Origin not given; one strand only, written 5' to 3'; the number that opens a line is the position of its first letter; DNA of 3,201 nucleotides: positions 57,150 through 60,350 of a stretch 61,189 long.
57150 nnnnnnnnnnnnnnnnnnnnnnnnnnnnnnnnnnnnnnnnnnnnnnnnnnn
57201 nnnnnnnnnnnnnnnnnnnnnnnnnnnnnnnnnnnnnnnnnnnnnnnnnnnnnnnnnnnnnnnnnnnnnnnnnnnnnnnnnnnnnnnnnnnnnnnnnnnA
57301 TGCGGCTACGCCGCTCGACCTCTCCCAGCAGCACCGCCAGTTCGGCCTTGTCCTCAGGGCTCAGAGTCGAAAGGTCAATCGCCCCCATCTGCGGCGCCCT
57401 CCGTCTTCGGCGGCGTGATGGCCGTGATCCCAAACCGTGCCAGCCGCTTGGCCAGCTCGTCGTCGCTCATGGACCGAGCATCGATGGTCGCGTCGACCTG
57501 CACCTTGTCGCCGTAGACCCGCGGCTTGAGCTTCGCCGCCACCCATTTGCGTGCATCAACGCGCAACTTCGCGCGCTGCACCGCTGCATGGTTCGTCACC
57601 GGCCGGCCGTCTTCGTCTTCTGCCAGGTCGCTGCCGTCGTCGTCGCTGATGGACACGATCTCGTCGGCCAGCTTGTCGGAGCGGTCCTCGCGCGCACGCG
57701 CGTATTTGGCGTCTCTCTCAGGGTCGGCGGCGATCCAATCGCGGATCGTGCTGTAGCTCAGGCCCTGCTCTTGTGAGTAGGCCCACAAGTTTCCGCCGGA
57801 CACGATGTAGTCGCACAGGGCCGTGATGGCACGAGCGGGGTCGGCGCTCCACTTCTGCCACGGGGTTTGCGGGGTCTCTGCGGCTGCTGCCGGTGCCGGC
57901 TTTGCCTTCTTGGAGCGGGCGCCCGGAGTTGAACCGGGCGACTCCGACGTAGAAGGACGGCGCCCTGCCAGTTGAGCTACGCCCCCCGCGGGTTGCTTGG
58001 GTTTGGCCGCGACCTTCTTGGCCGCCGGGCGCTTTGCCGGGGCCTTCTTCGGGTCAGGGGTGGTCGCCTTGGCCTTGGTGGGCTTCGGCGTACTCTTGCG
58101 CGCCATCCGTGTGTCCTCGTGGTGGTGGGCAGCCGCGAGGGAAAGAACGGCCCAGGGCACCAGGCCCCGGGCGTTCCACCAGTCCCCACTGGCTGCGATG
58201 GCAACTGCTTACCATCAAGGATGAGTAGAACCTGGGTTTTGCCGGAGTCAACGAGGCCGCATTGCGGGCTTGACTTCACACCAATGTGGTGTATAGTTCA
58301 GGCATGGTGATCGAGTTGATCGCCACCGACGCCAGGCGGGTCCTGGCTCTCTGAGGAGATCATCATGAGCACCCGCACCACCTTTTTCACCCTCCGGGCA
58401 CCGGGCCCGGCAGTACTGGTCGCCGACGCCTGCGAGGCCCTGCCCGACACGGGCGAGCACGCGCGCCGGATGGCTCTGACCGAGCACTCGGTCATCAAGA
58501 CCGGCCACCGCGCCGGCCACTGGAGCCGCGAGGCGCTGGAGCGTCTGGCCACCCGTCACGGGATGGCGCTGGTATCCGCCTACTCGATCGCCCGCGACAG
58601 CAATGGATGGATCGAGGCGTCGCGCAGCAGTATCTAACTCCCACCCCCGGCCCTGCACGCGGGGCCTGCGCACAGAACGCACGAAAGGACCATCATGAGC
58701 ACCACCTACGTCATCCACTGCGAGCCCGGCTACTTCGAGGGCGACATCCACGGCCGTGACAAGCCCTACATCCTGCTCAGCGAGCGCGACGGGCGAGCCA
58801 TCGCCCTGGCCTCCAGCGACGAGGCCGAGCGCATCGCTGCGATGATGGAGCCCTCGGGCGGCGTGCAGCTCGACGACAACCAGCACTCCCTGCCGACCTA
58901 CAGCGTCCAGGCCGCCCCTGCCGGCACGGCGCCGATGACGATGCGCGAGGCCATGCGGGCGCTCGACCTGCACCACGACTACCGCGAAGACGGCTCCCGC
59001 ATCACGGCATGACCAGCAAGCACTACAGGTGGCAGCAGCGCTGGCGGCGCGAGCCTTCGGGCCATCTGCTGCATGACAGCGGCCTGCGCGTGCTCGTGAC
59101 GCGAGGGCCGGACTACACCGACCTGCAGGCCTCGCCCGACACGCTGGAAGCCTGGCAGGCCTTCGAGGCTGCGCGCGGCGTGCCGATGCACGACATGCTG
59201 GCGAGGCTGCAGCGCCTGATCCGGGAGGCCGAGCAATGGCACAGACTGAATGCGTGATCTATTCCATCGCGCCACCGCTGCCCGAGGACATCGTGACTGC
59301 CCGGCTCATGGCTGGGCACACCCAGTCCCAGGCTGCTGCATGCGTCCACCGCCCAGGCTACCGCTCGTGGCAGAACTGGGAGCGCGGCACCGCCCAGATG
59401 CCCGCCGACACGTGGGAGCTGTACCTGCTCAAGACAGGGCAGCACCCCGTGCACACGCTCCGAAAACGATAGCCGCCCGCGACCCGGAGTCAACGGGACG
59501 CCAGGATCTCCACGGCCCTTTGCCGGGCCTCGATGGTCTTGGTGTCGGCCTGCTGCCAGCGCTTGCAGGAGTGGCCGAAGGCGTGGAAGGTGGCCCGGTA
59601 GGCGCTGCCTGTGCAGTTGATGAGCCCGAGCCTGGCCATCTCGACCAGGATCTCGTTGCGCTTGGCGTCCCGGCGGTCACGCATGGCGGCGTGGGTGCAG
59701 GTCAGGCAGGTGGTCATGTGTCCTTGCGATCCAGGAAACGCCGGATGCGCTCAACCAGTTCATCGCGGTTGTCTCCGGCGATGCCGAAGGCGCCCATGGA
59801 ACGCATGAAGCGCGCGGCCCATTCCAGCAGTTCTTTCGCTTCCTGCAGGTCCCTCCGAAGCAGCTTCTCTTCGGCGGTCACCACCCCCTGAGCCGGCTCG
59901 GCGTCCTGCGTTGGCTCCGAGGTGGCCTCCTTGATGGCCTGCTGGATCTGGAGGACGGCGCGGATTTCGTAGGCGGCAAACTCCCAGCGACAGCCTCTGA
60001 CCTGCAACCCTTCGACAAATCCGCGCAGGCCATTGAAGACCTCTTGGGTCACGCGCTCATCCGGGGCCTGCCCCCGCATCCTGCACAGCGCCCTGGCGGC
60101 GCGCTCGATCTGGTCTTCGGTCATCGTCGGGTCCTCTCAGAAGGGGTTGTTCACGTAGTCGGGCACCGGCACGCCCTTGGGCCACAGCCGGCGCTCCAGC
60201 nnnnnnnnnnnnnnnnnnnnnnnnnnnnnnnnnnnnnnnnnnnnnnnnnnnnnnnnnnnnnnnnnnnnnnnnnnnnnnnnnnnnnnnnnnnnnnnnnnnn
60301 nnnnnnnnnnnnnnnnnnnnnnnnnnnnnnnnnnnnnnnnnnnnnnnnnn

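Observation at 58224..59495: Reverse-oriented four-gene cassette with the hallmarks of an anti-defence (acr-aca-like) or immI-like locus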

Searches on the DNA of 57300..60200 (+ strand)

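Call 4: search_dna_similar(query=window:57300-60200:+, collection=phages, mode=distant, max_rows=30)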
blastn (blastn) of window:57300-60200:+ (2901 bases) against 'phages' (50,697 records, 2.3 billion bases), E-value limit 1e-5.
No match.

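Call 25: search_rna_families(source=window, start=57800, end=59800, threshold=evalue, max_evalue=5, show_alignments=3)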
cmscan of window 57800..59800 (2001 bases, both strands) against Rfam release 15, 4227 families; matches with E-value up to 5: 2.
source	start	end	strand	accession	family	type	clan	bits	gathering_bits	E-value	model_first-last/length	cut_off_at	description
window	57914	57986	-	RF00005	tRNA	Gene; tRNA;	CL00001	45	29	7.4e-08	1-71/71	no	tRNA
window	58151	58182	-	RF02784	SorX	Gene; sRNA;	-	17.7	46.6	0.44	36-67/73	no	Singlet oxygen resistance RNA X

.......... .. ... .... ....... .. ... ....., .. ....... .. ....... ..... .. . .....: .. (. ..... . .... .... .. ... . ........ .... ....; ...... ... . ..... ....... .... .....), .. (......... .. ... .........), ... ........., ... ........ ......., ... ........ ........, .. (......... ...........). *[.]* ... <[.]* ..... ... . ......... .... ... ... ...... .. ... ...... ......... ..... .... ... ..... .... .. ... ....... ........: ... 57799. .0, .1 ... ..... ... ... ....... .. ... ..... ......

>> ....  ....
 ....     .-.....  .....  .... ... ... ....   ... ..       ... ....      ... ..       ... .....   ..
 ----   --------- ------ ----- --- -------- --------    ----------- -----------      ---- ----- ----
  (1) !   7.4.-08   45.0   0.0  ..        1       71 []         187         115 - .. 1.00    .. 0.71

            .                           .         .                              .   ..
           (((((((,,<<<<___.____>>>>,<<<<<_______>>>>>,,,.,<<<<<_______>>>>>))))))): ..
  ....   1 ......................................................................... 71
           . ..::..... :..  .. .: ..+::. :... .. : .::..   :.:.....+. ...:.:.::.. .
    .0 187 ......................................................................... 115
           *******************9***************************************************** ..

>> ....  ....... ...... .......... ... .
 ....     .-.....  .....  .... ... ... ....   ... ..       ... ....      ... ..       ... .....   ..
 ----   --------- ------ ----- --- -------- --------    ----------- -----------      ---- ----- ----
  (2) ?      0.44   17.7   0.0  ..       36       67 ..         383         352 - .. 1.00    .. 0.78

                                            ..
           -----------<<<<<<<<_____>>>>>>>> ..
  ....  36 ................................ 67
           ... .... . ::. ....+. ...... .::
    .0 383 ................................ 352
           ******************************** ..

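Call 83: build_rna_model(alignment_id=A5, structure=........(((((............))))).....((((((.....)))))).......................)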
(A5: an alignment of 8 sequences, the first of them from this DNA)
Model R1 built from alignment A5 (8 sequences, 75 columns); structure: as given.
model positions 71; base pairs 11; branch points 1; effective number of sequences 3.07; information 0.793 bits per position. Calibrated on 0.2 Mb of random sequence (short: E-values are rough).
structure used (alignment columns):
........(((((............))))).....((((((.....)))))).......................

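Call 84: search_with_rna_model(model_id=R1, sources=[window, L004, L010, L015, L018, L022, L025, L026, L028, L029, L033, L034, L035, L036, L037, L038, L039, L040, L041, L042, L043, L044, L045, L046, L047, L048, L049, L050, L051, L052, L053, L054, L055, L056, L057, L058, L059, L060, L061, L062, L063, L064, L065, L066, L067, L068, L069, L070, L071, L072, L073, L074, L075, L076, L077, L078, L079, L080, L081, L082, L083, L084, L085, L086, L087, L088, L089, L090, L091, L092, L093, L094, L095, L096, L097, L098, L099, L100, L101, L102, L103, L104, L105, L106, L107, L109, L110, L030, L031, L027, L032], max_evalue=1, make_alignment=true)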
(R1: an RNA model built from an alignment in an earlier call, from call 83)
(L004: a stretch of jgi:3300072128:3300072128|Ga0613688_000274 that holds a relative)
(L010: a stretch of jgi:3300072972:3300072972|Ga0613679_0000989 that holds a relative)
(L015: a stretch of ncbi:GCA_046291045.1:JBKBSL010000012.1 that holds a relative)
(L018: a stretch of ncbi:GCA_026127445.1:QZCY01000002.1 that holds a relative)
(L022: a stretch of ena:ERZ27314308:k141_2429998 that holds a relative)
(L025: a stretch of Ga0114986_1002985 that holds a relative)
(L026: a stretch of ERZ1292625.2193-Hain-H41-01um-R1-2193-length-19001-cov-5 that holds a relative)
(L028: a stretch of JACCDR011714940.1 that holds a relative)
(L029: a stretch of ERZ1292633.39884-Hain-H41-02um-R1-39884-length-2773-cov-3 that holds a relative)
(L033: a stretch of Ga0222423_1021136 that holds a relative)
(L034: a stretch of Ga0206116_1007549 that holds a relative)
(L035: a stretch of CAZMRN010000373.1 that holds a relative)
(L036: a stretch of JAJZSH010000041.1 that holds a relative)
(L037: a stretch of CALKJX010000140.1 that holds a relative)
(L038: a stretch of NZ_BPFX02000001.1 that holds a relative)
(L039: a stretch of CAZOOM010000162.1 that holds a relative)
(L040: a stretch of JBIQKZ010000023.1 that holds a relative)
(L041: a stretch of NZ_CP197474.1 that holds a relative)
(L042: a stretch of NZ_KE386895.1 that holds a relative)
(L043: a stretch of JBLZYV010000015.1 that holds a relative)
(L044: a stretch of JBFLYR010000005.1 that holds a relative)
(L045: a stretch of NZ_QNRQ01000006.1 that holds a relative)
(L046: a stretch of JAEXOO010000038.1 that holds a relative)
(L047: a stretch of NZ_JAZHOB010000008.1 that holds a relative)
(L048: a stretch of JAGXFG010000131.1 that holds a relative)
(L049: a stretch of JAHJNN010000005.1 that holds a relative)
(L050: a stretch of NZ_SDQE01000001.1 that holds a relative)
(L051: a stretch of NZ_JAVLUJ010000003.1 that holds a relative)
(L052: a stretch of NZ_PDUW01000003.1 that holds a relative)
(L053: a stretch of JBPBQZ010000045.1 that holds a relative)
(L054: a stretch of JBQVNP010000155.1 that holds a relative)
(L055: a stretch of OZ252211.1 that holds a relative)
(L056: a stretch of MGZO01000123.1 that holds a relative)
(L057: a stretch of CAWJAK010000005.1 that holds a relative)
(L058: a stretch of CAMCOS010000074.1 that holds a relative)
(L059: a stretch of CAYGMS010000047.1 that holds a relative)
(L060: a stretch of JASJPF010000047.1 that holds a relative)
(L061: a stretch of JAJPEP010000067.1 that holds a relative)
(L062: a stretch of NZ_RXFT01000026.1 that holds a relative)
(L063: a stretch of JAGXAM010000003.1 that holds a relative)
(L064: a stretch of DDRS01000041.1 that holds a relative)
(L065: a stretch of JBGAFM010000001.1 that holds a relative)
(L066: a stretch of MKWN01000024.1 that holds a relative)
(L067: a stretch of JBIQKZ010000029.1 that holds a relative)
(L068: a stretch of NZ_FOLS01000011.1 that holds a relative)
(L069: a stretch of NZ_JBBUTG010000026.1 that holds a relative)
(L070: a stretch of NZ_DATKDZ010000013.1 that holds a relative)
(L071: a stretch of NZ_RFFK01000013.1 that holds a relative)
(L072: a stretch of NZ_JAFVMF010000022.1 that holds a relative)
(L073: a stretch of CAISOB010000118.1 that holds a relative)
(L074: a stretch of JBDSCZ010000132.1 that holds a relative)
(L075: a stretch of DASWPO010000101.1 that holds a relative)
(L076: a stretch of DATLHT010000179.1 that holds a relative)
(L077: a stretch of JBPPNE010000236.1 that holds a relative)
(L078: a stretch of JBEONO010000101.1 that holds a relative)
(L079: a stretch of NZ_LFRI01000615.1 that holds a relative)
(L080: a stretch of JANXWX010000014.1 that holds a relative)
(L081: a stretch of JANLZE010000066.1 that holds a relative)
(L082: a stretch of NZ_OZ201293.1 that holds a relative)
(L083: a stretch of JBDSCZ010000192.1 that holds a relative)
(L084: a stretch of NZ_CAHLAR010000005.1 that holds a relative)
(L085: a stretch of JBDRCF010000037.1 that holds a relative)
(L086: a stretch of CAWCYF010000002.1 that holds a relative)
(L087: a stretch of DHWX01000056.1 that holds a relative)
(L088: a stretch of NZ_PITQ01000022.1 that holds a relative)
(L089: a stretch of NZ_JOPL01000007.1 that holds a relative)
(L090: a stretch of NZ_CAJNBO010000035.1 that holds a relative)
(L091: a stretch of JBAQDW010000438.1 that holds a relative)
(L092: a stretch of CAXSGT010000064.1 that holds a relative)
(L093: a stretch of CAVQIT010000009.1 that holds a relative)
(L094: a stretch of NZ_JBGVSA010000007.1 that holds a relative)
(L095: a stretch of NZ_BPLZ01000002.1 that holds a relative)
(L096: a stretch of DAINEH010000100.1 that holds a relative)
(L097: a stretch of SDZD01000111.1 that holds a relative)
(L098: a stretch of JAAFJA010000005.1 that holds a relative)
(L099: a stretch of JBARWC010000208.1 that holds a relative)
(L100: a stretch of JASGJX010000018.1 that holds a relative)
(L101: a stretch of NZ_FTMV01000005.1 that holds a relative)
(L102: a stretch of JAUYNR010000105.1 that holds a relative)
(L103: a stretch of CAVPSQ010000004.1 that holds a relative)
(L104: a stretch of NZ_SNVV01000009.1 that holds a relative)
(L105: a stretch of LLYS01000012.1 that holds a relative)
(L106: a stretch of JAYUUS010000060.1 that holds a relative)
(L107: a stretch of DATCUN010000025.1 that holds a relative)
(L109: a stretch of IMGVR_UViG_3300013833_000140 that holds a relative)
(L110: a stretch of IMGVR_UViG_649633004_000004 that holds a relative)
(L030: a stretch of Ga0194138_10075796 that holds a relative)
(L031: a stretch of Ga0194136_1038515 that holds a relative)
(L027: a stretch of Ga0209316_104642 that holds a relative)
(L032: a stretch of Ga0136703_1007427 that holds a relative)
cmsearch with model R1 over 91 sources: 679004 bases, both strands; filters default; matches with E-value up to 1: 28.
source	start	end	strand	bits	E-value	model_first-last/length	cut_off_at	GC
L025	2430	2499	+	88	7.8e-29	1-71/71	no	0.59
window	58297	58367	+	86.6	2.5e-28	1-71/71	no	0.59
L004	1210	1280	+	85.4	6.9e-28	1-71/71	no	0.58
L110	7281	7350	-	83.5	3.5e-27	1-71/71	no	0.6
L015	5670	5740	+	82.2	1.1e-26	1-71/71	no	0.62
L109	5699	5770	-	79.7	8.5e-26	1-71/71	no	0.65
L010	5932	6001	+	79.4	1.1e-25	1-71/71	no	0.6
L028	415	487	+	69.3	6.2e-22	1-71/71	no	0.6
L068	3169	3238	+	56.8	2.5e-17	1-71/71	no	0.64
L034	423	491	+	48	4.3e-14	1-71/71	no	0.58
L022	4845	4916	+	46.9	1.2e-13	1-71/71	no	0.54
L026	4423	4490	+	41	1.6e-11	1-71/71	no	0.56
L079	3222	3294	+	30.1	1.8e-07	1-71/71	no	0.59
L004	1635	1685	+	26.5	3.8e-06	1-71/71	no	0.63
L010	6341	6409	+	26.2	4.7e-06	1-71/71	no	0.68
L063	3663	3729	+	22.7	9.7e-05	1-71/71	no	0.66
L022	3401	3466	+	22.7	9.7e-05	1-71/71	no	0.52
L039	682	749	+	21.6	0.00024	1-71/71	no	0.4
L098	497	518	+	19.5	0.0014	30-51/71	no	0.82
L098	1443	1464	+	18.8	0.0027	30-51/71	no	0.82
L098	3040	3061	+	15.9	0.031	30-51/71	no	0.68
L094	3654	3719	+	15.8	0.034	1-71/71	no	0.61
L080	7084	7165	-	14.9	0.074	1-71/71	no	0.62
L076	1179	1233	-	14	0.15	1-71/71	no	0.65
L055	3874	3933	+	13.9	0.16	1-71/71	no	0.77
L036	2032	2049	-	12.8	0.44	34-51/71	no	0.83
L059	3804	3871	-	12.3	0.66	1-71/71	no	0.57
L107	203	261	+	12.2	0.7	1-71/71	no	0.69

Alignment A6: 28 matches aligned to the model, 102 columns, each read 5' to 3' on its own strand. Consensus structure (alignment columns), stored with it:
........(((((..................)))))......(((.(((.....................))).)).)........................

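Call 87: search_with_rna_model(model_id=R1, sources=[window, L004, L010, L015, L022, L025, L026, L028, L034, L039, L063, L068, L079, L109, L110], max_evalue=0.0001, make_alignment=true)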
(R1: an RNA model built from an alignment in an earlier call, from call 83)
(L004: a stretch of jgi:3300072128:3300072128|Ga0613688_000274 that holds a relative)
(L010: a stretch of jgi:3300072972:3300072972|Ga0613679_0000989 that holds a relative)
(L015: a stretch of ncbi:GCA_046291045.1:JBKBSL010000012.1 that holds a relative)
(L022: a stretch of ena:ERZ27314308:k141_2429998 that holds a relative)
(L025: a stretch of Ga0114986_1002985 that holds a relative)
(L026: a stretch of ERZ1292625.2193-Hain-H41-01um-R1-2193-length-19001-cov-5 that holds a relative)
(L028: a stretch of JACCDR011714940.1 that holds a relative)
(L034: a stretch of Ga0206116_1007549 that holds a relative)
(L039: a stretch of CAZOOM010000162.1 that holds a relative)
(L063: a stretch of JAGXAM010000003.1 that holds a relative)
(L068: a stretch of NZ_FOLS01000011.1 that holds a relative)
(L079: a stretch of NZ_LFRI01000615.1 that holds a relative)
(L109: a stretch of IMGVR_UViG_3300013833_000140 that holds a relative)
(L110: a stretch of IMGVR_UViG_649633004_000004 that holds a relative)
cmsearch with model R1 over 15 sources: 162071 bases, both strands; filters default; matches with E-value up to 0.0001: 18.
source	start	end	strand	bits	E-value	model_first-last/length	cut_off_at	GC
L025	2430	2499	+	88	1.9e-29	1-71/71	no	0.59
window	58297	58367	+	86.6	5.9e-29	1-71/71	no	0.59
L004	1210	1280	+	85.4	1.7e-28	1-71/71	no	0.58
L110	7281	7350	-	83.5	8.4e-28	1-71/71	no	0.6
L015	5670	5740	+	82.2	2.5e-27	1-71/71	no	0.62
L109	5699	5770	-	79.7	2e-26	1-71/71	no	0.65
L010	5932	6001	+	79.4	2.7e-26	1-71/71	no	0.6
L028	415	487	+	69.3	1.5e-22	1-71/71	no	0.6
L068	3169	3238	+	56.8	6e-18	1-71/71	no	0.64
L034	423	491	+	48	1e-14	1-71/71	no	0.58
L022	4845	4916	+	46.9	2.8e-14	1-71/71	no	0.54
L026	4423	4490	+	41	3.9e-12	1-71/71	no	0.56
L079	3222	3294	+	30.1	4.2e-08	1-71/71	no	0.59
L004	1635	1685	+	26.5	9.1e-07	1-71/71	no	0.63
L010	6341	6409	+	26.2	1.1e-06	1-71/71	no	0.68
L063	3663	3729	+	22.7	2.3e-05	1-71/71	no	0.66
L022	3401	3466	+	22.7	2.3e-05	1-71/71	no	0.52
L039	682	749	+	21.6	5.8e-05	1-71/71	no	0.4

Alignment A7: 18 matches aligned to the model, 84 columns, each read 5' to 3' on its own strand. Consensus structure (alignment columns), stored with it:
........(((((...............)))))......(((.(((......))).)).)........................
